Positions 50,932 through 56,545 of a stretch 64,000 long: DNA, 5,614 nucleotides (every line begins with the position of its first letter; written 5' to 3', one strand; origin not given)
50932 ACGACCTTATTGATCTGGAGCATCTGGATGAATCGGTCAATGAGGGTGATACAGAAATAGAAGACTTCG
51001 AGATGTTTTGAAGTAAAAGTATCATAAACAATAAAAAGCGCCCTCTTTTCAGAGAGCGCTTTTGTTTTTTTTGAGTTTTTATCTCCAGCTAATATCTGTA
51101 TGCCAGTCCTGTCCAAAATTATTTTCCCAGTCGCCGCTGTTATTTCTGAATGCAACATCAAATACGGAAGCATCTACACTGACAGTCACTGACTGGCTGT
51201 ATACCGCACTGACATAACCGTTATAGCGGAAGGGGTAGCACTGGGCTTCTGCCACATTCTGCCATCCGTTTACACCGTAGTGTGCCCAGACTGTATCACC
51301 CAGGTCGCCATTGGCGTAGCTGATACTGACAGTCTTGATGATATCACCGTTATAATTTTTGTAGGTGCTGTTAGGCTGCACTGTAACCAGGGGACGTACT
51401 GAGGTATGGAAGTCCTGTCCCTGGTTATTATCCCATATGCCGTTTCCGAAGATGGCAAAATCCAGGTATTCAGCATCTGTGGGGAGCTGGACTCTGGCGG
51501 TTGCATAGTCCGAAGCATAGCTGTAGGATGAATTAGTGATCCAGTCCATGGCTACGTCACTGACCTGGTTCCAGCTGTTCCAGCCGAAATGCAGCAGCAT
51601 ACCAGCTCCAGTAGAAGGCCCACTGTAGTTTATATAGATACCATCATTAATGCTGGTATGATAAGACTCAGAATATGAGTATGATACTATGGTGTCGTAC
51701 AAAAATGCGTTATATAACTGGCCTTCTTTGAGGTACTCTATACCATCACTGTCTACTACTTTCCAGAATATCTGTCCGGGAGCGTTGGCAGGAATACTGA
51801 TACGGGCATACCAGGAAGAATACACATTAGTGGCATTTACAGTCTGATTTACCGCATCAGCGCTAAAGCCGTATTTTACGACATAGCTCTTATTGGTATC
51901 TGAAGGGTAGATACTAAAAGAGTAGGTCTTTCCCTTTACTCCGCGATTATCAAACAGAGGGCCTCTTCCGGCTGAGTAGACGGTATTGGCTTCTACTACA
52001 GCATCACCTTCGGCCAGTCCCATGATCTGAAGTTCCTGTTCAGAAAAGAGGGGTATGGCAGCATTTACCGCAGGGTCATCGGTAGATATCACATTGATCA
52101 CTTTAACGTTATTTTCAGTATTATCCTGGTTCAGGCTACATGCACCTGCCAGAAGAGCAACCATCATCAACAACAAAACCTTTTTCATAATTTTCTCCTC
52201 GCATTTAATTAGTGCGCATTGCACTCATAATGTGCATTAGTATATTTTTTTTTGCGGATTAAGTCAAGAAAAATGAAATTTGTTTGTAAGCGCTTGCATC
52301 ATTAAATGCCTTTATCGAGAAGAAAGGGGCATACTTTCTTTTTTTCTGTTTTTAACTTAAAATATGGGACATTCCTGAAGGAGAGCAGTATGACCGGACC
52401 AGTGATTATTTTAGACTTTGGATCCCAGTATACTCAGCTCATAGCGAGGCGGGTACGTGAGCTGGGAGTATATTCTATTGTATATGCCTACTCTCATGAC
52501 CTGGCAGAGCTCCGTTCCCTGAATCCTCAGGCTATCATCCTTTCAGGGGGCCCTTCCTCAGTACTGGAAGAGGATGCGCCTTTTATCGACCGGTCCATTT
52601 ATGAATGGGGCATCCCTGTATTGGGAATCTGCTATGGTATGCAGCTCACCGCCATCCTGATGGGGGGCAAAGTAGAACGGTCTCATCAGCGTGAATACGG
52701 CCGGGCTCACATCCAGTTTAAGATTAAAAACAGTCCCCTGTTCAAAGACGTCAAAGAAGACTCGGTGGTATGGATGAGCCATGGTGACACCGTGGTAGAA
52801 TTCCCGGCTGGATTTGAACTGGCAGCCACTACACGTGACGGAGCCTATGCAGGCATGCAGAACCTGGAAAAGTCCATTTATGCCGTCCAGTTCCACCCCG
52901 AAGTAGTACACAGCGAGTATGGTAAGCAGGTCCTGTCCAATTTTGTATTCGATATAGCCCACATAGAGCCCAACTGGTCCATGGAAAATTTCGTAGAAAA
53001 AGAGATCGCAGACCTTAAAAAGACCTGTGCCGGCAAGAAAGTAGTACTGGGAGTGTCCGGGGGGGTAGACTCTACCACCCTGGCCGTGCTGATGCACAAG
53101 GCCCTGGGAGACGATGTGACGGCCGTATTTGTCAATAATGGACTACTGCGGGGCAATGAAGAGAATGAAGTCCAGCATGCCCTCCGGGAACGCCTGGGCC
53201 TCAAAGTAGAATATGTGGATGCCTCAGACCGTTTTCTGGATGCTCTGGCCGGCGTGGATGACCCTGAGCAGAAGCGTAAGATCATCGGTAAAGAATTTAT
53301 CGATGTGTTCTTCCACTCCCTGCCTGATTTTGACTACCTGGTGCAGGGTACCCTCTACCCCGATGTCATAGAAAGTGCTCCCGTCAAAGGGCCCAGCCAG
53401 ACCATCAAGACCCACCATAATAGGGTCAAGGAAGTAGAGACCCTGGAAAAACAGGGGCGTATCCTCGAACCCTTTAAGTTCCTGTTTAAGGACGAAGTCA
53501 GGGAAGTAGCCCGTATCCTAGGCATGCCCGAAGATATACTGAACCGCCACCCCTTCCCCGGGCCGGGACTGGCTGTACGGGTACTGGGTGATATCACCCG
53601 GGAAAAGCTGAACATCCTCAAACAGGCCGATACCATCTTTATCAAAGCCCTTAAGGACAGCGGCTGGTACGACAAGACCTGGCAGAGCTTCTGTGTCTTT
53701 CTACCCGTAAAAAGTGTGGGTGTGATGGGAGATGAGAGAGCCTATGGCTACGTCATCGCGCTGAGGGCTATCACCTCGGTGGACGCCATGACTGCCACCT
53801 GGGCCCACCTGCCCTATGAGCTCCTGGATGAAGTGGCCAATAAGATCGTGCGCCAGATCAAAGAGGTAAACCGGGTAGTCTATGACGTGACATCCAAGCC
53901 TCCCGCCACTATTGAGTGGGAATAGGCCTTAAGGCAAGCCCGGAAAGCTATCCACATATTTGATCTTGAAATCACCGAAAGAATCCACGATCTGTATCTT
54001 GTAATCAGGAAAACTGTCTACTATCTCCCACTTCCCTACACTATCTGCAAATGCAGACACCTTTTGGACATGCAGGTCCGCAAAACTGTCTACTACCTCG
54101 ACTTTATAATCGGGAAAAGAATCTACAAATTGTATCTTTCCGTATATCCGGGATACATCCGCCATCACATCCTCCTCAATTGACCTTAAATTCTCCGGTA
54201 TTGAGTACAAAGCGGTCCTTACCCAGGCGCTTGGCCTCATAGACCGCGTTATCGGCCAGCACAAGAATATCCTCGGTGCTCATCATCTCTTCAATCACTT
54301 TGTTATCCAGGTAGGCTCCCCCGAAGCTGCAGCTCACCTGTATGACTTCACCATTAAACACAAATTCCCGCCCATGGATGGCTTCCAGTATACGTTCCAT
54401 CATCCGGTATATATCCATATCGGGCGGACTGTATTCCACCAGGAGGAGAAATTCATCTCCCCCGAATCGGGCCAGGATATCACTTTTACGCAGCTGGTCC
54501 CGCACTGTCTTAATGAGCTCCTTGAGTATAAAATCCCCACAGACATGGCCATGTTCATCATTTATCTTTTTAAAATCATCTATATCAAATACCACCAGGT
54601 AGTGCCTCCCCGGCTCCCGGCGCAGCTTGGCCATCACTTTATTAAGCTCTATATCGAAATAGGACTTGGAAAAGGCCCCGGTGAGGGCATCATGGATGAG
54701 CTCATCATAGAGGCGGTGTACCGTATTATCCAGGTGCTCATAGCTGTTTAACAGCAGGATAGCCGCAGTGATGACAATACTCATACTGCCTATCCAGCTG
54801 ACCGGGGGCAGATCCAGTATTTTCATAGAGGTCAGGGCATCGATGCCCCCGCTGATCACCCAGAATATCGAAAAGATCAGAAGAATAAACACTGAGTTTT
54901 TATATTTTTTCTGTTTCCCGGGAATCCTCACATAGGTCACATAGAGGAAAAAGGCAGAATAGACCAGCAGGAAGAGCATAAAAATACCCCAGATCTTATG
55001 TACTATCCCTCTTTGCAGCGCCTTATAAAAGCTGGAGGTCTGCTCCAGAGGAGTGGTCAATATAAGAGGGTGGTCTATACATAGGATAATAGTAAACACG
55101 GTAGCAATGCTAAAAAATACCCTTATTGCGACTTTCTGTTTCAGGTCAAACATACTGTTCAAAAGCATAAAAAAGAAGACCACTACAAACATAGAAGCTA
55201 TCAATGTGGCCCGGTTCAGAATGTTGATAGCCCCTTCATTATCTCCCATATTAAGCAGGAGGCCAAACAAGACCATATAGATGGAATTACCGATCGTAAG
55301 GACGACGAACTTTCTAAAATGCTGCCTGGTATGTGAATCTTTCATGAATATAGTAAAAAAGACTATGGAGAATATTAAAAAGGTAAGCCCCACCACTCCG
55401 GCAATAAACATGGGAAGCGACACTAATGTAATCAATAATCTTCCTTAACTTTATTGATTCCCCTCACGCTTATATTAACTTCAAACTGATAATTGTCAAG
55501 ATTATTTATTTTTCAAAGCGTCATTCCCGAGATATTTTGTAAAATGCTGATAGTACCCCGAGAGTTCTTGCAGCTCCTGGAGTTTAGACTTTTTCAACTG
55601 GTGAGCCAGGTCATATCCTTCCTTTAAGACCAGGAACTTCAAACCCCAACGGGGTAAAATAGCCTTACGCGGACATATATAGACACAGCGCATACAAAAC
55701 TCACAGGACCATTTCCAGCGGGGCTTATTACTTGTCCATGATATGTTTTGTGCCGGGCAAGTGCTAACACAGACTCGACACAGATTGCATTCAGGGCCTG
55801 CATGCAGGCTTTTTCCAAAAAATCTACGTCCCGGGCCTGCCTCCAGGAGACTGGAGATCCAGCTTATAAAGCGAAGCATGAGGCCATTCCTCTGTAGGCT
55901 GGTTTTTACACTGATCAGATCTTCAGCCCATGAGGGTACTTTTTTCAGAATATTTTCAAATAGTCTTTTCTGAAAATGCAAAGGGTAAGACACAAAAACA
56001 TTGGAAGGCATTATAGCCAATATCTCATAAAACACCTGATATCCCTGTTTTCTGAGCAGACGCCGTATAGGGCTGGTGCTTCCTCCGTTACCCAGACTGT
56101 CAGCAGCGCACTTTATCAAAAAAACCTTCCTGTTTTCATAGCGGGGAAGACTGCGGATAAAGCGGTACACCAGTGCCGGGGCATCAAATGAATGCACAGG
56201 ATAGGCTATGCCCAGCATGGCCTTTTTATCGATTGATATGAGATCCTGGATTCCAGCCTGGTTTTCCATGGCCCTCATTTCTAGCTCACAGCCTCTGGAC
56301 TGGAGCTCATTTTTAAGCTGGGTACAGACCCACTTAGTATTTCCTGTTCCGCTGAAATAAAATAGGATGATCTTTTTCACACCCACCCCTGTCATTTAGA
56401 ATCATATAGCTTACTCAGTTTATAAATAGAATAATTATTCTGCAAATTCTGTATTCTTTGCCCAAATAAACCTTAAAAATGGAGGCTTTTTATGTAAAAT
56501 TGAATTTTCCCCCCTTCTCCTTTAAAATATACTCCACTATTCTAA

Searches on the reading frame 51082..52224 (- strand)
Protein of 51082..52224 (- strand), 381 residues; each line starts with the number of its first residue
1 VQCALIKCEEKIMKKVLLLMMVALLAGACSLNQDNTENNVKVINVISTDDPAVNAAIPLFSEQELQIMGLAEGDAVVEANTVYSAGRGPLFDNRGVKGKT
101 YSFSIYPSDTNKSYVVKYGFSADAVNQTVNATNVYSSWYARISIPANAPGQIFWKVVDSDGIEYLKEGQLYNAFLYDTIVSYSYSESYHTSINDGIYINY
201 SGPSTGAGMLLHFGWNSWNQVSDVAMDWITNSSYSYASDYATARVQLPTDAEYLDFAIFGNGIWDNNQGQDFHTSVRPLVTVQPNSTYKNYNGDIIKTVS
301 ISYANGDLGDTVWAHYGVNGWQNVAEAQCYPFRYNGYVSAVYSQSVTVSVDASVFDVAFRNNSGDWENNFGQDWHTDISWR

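Call 21: search_protein_families(library=pfam, proteins=[window:51082-52224:-], max_evalue=0.01)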
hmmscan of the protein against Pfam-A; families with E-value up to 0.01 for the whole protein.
window:51082-52224:- (381 aa): 1 family
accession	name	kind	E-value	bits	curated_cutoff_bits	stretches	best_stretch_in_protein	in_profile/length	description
PF16760.10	CBM53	-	1.5e-13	51.2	27.6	2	210-256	14-57/57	Starch/carbohydrate-binding module (family 53)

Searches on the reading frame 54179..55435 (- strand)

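Call 21: search_protein_families(library=pfam, proteins=[window:54179-55435:-], max_evalue=0.01)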
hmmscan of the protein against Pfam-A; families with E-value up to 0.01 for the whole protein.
window:54179-55435:- (419 aa): 3 families
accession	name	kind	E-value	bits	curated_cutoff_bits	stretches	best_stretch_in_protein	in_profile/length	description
PF00990.26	GGDEF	-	1.3e-31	110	23.8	1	247-407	2-160/161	Diguanylate cyclase, GGDEF domain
PF09843.14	DUF2070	-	0.0049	15.7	30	1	147-232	37-122/561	Predicted membrane protein (DUF2070)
PF17247.7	DUF5316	-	0.0085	16.3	28.7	0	6-40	3-37/74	Family of unknown function (DUF5316)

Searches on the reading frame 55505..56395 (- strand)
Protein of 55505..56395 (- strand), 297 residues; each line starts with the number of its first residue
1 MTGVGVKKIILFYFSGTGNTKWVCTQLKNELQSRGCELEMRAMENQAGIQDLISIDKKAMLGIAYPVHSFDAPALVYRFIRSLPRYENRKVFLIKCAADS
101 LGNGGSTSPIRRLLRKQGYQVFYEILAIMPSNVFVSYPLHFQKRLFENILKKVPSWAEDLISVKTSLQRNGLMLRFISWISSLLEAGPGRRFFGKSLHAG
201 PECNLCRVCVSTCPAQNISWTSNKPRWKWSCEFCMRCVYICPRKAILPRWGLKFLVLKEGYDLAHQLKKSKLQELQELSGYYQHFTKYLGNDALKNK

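Call 21: search_protein_families(library=pfam, proteins=[window:55505-56395:-], max_evalue=0.01)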
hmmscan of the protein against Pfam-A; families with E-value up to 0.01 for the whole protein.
window:55505-56395:- (297 aa): 6 families
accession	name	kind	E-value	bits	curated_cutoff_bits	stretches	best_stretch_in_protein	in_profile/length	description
PF13187.11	Fer4_9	-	1.5e-06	28.5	27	1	203-246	2-52/52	4Fe-4S dicluster domain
PF13484.11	Fer4_16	-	1.9e-06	29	30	0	231-251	2-21/66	4Fe-4S double cluster binding domain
PF13237.11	Fer4_10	-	1.1e-05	25.7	25.5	1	202-242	8-53/53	4Fe-4S dicluster domain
PF12838.12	Fer4_7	-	3.7e-05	24.5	27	1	203-245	2-52/52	4Fe-4S dicluster domain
PF00037.32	Fer4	-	4.6e-05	23.5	21.1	1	231-246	8-23/24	4Fe-4S binding domain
PF12837.12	Fer4_6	-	0.0035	17.7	25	0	203-218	9-24/24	4Fe-4S binding domain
